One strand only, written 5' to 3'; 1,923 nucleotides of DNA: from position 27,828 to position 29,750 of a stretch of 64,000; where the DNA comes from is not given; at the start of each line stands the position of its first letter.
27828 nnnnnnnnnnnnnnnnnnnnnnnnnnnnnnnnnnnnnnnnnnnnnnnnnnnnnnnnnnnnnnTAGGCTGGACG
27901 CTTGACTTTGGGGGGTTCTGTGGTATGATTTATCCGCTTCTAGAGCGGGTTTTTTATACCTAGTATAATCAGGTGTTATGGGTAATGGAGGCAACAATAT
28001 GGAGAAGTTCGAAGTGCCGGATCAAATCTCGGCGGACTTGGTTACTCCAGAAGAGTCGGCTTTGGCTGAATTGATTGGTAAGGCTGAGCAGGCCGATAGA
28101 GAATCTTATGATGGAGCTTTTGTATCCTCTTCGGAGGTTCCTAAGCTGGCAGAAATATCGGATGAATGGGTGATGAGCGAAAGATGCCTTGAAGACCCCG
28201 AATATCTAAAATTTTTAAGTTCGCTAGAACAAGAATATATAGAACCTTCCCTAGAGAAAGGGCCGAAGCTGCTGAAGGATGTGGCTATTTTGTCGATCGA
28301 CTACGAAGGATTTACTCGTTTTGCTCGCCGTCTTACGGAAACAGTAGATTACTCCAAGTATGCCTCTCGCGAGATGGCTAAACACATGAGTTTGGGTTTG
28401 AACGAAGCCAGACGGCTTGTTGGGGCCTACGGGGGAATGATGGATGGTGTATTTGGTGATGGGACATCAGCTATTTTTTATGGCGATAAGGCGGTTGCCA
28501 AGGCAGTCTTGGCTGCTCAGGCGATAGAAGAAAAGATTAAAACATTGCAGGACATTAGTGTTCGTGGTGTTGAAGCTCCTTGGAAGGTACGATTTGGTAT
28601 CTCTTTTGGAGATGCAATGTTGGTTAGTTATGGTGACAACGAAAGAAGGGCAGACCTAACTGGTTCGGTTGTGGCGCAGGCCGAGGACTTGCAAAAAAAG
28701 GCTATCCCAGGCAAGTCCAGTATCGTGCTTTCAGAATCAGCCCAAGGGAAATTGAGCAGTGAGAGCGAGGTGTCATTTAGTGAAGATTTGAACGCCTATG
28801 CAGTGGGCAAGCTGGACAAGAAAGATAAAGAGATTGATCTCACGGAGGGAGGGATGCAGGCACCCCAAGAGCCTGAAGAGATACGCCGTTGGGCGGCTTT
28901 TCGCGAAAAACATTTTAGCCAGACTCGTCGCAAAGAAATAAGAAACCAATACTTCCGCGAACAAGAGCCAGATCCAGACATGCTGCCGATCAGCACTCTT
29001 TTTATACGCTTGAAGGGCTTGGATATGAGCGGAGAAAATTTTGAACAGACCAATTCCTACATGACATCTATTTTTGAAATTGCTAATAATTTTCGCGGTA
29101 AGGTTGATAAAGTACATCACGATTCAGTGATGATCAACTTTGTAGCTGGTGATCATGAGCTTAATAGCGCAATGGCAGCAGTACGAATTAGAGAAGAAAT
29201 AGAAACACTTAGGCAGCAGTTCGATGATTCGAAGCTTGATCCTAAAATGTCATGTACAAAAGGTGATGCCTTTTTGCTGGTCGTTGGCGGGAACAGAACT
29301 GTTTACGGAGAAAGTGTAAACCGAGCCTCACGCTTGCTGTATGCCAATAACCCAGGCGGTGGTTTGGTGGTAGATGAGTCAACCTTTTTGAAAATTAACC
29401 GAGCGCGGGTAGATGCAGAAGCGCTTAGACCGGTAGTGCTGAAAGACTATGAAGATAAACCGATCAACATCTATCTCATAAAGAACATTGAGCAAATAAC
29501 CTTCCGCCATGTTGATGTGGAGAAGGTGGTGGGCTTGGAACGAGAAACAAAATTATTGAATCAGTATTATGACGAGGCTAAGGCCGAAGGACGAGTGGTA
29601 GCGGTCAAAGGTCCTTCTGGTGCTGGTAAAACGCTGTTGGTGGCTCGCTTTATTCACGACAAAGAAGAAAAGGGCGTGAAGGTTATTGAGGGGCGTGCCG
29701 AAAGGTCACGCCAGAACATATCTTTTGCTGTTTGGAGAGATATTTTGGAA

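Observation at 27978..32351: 1457-aa tandem-cyclase (C1/C2-like pseudo-heterodimer) - STAND NTPase - TPR protein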

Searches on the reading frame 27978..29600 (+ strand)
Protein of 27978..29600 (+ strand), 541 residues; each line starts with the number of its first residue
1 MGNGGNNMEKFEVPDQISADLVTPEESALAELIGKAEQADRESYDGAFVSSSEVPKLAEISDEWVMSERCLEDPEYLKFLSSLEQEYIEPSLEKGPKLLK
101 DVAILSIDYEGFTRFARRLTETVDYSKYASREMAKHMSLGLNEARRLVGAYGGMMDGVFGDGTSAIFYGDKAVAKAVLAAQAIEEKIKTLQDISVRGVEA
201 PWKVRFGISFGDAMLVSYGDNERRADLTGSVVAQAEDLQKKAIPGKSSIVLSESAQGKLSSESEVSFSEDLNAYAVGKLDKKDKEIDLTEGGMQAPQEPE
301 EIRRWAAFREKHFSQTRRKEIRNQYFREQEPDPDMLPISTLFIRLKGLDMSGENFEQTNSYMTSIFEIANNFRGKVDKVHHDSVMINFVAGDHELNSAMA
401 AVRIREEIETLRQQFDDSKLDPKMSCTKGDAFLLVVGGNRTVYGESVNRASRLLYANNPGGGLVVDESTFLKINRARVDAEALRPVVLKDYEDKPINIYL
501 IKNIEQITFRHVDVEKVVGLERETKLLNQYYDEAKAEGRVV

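Call 9: search_solved_structures(query=window:27978-29600:+, max_evalue=1, show_alignments=3)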
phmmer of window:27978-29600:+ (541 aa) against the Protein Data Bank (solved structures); distinct sequences matched with E-value up to 1: 2.
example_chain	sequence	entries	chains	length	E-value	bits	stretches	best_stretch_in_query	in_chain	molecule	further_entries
3r5g_A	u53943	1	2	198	0.00023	23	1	135-234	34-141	CyaB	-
6ekt_A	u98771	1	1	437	0.46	12.1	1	364-472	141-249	p-47 protein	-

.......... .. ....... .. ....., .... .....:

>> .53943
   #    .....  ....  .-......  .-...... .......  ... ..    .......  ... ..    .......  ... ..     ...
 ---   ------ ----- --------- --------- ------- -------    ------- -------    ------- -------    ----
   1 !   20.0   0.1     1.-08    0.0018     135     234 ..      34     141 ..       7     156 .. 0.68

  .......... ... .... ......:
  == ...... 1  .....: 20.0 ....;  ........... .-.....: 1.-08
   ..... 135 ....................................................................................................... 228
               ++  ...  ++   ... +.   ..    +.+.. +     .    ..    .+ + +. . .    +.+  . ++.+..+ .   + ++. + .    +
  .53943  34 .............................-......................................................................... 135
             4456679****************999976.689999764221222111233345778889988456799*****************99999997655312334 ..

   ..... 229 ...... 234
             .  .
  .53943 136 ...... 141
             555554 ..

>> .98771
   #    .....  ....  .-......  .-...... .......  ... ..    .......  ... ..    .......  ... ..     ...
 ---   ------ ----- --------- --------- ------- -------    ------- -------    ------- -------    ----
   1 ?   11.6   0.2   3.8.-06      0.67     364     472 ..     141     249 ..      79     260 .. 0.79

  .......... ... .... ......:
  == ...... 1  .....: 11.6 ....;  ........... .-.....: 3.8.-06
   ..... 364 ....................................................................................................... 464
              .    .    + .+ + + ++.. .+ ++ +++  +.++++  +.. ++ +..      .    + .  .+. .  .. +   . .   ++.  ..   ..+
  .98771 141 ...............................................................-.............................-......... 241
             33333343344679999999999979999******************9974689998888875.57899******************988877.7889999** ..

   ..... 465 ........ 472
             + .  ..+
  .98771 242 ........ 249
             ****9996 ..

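Call 10: find_homologous_proteins(query=window:27978-29537:+, max_evalue=0.001)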
Query window:27978-29537:+ (520 aa): 1 proteins with E <= 0.001 among 8000 candidates.
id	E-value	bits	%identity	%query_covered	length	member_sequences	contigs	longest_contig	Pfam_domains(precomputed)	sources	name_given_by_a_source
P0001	2.2e-114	401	61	61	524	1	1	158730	PF13191.13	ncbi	-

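Call 15: find_encoding_contigs(protein=P0001, flank=10000, max_places=4)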
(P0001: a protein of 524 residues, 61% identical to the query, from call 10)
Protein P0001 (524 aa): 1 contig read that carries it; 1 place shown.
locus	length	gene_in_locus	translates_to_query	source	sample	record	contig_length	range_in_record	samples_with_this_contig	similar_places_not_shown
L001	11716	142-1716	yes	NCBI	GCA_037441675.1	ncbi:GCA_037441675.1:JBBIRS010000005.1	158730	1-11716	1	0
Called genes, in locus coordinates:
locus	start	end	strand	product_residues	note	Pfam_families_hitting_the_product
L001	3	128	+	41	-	?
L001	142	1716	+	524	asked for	PF13191:AAA_16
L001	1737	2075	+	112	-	-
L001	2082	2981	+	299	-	PF00515:TPR_1 (faint), PF07719:TPR_2 (faint), PF13176:TPR_7 (faint), PF13181:TPR_8 (faint), PF13374:TPR_10 (faint), PF14559:TPR_19 (faint), PF13424:TPR_12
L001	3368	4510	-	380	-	PF00437:T2SSE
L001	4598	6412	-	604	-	PF05157:MshEN, PF00437:T2SSE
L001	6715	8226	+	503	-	PF20695:UbiD_N, PF01977:UbiD, PF20696:UbiD_C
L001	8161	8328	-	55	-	-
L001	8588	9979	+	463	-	PF01134:GIDA (faint), PF03486:HI0933_like (faint), PF07992:Pyr_redox_2, PF12831:FAD_oxidored (faint), PF13738:Pyr_redox_3 (faint), PF00070:Pyr_redox, PF02852:Pyr_redox_dim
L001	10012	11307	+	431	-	PF04165:DUF401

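Call 34: search_protein_representatives(protein=window:27978-29537:+)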
Query: 520 residues. Proteins with E-value up to 0.001 (for the whole library): 149; up to 1e-10: 12; up to 1e-30: 8. The best 149 are listed.
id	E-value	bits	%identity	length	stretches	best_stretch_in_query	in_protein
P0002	0.0e+00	1123.2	100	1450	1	8-520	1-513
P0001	7.1e-115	400.7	63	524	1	229-520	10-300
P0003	2.0e-74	267.4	38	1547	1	8-513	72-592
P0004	6.2e-49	183.3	38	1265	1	187-510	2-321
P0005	9.0e-45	169.5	33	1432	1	69-504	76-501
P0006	1.4e-41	159.0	35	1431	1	72-505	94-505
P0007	3.3e-37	144.6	41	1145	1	309-519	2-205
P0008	1.6e-36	142.4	34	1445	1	73-504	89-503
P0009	5.0e-28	114.3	32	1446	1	70-502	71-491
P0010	2.7e-27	111.9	34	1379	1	26-476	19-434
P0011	1.7e-14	69.7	28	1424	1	138-492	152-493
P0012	2.1e-13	66.1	28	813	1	101-519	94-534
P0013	2.0e-10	56.3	37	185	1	68-183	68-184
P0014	2.4e-09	52.7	27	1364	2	338-507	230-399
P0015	2.0e-08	49.7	31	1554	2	333-499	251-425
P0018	2.6e-07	46.0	28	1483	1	114-519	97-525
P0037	1.4e-05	40.3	25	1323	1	99-510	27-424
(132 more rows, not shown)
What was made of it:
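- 27978..32351 (+): Whole ORF (1457 aa including stop). The probable true start is ATG 27999 (M8, 1450 aa), with GGAGG at 27987-27991. P0002, the identical public protein, starts at M8 (call 34).
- Tried and rejected: The exhaustive representative search was needed (call 34).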

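Call 35: list_cluster_members(proteins=[P0002, P0003, P0005, P0006, P0008, P0009, P0010, P0011, P0018, P0037])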
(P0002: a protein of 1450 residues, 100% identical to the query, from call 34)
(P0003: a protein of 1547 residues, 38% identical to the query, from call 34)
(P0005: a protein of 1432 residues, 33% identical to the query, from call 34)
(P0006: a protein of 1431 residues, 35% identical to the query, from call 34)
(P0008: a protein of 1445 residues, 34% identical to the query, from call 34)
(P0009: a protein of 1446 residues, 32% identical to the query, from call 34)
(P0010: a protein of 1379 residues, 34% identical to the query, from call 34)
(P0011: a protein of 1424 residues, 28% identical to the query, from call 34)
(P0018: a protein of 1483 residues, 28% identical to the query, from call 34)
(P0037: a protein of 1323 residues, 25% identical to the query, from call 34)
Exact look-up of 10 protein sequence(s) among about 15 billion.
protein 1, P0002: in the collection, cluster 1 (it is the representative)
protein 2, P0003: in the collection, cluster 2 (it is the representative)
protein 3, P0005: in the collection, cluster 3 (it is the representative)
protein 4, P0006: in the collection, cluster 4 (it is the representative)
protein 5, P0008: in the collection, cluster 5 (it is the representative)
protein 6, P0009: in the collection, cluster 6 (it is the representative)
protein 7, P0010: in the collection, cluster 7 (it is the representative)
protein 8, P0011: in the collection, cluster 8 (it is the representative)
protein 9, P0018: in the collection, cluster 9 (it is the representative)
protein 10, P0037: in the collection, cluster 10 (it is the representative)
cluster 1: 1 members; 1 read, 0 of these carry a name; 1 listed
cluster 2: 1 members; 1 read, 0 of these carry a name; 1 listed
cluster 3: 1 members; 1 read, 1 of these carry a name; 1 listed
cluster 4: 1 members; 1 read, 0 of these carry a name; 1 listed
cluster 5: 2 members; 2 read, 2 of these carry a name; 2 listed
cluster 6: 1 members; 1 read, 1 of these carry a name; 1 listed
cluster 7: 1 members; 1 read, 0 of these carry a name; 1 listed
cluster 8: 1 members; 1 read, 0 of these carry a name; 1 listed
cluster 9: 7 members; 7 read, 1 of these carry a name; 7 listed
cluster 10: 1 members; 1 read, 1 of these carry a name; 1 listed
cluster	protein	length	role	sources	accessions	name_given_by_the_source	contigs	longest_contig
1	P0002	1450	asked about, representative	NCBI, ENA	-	-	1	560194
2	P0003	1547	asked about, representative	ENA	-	-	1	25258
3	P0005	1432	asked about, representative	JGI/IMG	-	class 3 adenylate cyclase/tetratricopeptide (TPR) repeat protein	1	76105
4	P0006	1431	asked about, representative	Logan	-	-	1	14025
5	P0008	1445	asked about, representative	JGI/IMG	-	tetratricopeptide (TPR) repeat protein/class 3 adenylate cyclase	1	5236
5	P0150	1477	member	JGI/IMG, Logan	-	tetratricopeptide (TPR) repeat protein/class 3 adenylate cyclase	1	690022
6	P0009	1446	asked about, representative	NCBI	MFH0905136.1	MAG: AAA family ATPase [bacterium]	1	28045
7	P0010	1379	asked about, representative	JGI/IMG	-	-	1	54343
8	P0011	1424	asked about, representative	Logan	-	-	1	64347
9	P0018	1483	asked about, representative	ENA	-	-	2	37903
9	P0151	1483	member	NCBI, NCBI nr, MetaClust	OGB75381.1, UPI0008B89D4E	hypothetical protein A2810_02970 [candidate division Kazan bacterium ... | MAG: hypothetical protein A2810_02970 [candidate division Kazan bacterium ... | status=active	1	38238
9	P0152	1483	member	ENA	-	-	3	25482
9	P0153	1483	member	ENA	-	-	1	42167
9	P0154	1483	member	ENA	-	-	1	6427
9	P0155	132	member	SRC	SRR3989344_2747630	-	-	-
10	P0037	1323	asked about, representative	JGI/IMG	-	adenylate cyclase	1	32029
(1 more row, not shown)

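Call 37: find_encoding_contigs(protein=P0002, flank=2000, max_places=3)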
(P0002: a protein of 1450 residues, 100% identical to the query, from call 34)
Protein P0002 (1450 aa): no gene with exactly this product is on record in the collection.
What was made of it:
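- Tried and rejected: find_encoding_contigs found no record for the window's own protein (call 37), so the source genome could not be named.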

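Call 40: search_protein_families(library=pfam, proteins=[P0003, P0005, P0009, P0011, P0018, P0037], max_evalue=0.01)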
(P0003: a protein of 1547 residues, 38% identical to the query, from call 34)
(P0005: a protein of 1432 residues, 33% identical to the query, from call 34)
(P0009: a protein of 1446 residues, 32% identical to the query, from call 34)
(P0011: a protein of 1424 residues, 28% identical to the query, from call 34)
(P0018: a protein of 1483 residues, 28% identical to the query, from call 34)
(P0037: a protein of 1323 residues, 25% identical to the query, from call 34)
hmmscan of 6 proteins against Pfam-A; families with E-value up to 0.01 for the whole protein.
P0003 (1547 aa): 11 families
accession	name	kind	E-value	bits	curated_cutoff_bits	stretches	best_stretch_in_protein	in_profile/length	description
PF13191.12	AAA_16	-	5.1e-20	73.1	32.6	1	595-785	1-167/167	AAA ATPase domain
PF13424.12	TPR_12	-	4.3e-06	27.3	30.1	1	1296-1360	9-75/77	Tetratricopeptide repeat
PF00211.25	Guanylate_cyc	-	9.9e-06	25.7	21.9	1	255-336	84-158/183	Adenylate and Guanylate cyclase catalytic domain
PF01637.24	ATPase_2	-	3.1e-05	24.3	33.2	1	598-673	3-78/225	ATPase domain predominantly from Archaea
PF13401.12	AAA_22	-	9.7e-05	23.1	27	1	617-775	4-109/130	AAA domain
PF13374.12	TPR_10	-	0.00024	21.5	27.5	0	1297-1318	9-30/42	Tetratricopeptide repeat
PF13181.12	TPR_8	-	0.00055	20.3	25.7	0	1294-1319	5-30/34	Tetratricopeptide repeat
PF24883.2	NPHP3_N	-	0.00074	20.2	24.8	1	607-681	13-87/164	Nephrocystin 3, N-terminal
PF13176.12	TPR_7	-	0.0015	18.9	27.9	0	1293-1321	2-30/36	Tetratricopeptide repeat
PF07719.23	TPR_2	-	0.0019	18.6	27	0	1254-1280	2-28/34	Tetratricopeptide repeat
PF12775.13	AAA_7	-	0.0046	17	25.8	0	617-648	32-63/181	P-loop containing dynein motor region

P0005 (1432 aa): 11 families
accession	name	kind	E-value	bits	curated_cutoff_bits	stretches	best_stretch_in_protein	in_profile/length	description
PF13191.12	AAA_16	-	3.1e-16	60.8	32.6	1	513-703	2-166/167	AAA ATPase domain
PF13424.12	TPR_12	-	1.3e-15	57.8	30.1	2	1213-1284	3-76/77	Tetratricopeptide repeat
PF17874.7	TPR_MalT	-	1.4e-08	34.8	45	1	1214-1285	41-112/336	MalT-like TPR region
PF07719.23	TPR_2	-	2.4e-08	33.9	27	1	1253-1283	1-31/34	Tetratricopeptide repeat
PF13374.12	TPR_10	-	3.5e-07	30.5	27.5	0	1258-1284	7-33/42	Tetratricopeptide repeat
PF00515.34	TPR_1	-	2.9e-05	24.1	27.8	1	1253-1280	1-28/34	Tetratricopeptide repeat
PF14559.12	TPR_19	-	0.0011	19.7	25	0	1266-1320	4-52/68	Tetratricopeptide repeat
PF25063.1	ARM_TT21_C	-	0.0015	18.9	35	1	1113-1283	2-159/209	Tetratricopeptide repeat protein 21 C-terminal ARM domain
PF13401.12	AAA_22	-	0.0018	19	27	0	538-596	9-64/130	AAA domain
PF01637.24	ATPase_2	-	0.0038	17.5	33.2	0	516-566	4-52/225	ATPase domain predominantly from Archaea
PF19742.4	DUF6231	-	0.0095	17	35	0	1311-1386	45-121/145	Family of unknown function (DUF6231)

P0009 (1446 aa): 5 families
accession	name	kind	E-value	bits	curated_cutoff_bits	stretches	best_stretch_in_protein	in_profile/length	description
PF13191.12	AAA_16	-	1.6e-13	52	32.6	1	504-683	1-161/167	AAA ATPase domain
PF07719.23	TPR_2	-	2.3e-06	27.7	27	1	1188-1219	3-34/34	Tetratricopeptide repeat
PF13424.12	TPR_12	-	1.7e-05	25.4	30.1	1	1186-1253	3-72/77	Tetratricopeptide repeat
PF10602.15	RPN7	-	0.00089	19.4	29.6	1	1164-1304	14-150/174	26S proteasome subunit RPN7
PF13181.12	TPR_8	-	0.0009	19.7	25.7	1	1188-1219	3-34/34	Tetratricopeptide repeat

P0011 (1424 aa): 4 families
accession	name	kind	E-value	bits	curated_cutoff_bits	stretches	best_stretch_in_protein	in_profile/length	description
PF13191.12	AAA_16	-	1.4e-10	42.4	32.6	1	513-702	1-166/167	AAA ATPase domain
PF13424.12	TPR_12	-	5.4e-10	39.8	30.1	1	1181-1250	5-76/77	Tetratricopeptide repeat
PF13374.12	TPR_10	-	9.3e-07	29.1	27.5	0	1221-1252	4-35/42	Tetratricopeptide repeat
PF01196.24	Ribosomal_L17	-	0.0033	18.7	27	0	1233-1299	20-80/97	Ribosomal protein L17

P0018 (1483 aa): 8 families
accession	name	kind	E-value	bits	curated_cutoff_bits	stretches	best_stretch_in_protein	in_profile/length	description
PF13424.12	TPR_12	-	2.2e-15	57.1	30.1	2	1277-1346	2-73/77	Tetratricopeptide repeat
PF13191.12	AAA_16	-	4.4e-11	44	32.6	1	523-707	2-159/167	AAA ATPase domain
PF00211.25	Guanylate_cyc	-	1.8e-08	34.6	21.9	1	340-508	9-182/183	Adenylate and Guanylate cyclase catalytic domain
PF07719.23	TPR_2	-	2.6e-07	30.7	27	0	1242-1269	5-32/34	Tetratricopeptide repeat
PF17874.7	TPR_MalT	-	5.4e-07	29.6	45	1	1213-1379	55-222/336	MalT-like TPR region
PF01637.24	ATPase_2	-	0.00037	20.8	33.2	1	541-694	15-124/225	ATPase domain predominantly from Archaea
PF13176.12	TPR_7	-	0.0018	18.7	27.9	0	1243-1272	4-33/36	Tetratricopeptide repeat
PF13374.12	TPR_10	-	0.0029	18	27.5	0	1237-1269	1-33/42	Tetratricopeptide repeat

P0037 (1323 aa): 15 families
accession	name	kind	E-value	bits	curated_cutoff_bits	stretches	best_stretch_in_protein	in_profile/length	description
PF13191.12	AAA_16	-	3.1e-25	90.1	32.6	1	430-615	1-166/167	AAA ATPase domain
PF13424.12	TPR_12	-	3.1e-25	88.6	30.1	3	967-1033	9-77/77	Tetratricopeptide repeat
PF00211.25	Guanylate_cyc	-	7.8e-19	68.4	21.9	2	249-415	6-181/183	Adenylate and Guanylate cyclase catalytic domain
PF07719.23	TPR_2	-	6.8e-16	57.4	27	0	1003-1034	3-34/34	Tetratricopeptide repeat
PF17874.7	TPR_MalT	-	2.4e-13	50.5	45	2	935-1104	15-184/336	MalT-like TPR region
PF13181.12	TPR_8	-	7.8e-13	47.9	25.7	0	922-948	2-28/34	Tetratricopeptide repeat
PF00515.34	TPR_1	-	1.1e-10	41.3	27.8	0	1003-1034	3-34/34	Tetratricopeptide repeat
PF13374.12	TPR_10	-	1.2e-08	35.1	27.5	0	1121-1150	2-31/42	Tetratricopeptide repeat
PF14559.12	TPR_19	-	2.9e-06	27.9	25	0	815-857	16-57/68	Tetratricopeptide repeat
PF13401.12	AAA_22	-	3.6e-06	27.7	27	1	453-604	5-104/130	AAA domain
PF13176.12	TPR_7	-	0.00029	21.1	27.9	0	1003-1036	1-34/36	Tetratricopeptide repeat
PF10923.14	BrxC_BrxD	-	0.00054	19.4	22.2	1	422-482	17-78/414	BREX system ATP-binding protein BrxC/D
PF24885.1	TPR_NPHP3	-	0.002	18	100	0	1103-1234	40-173/239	Nephrocystin-3 TPR domain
PF14938.12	SNAP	-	0.006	16.5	25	0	1136-1202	89-154/282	Soluble NSF attachment protein, SNAP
PF00931.28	NB-ARC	-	0.0075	16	23.5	0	441-477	8-42/248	NB-ARC domain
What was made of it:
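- Closest known: Bacterial sAC-like tandem-cyclase/AAA_16/TPR proteins. Same: Identical CHD-CHD-AAA_16-TPR architecture (call 40).
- All relatives tested have the same CHD-CHD-AAA_16-TPR layout (call 40).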
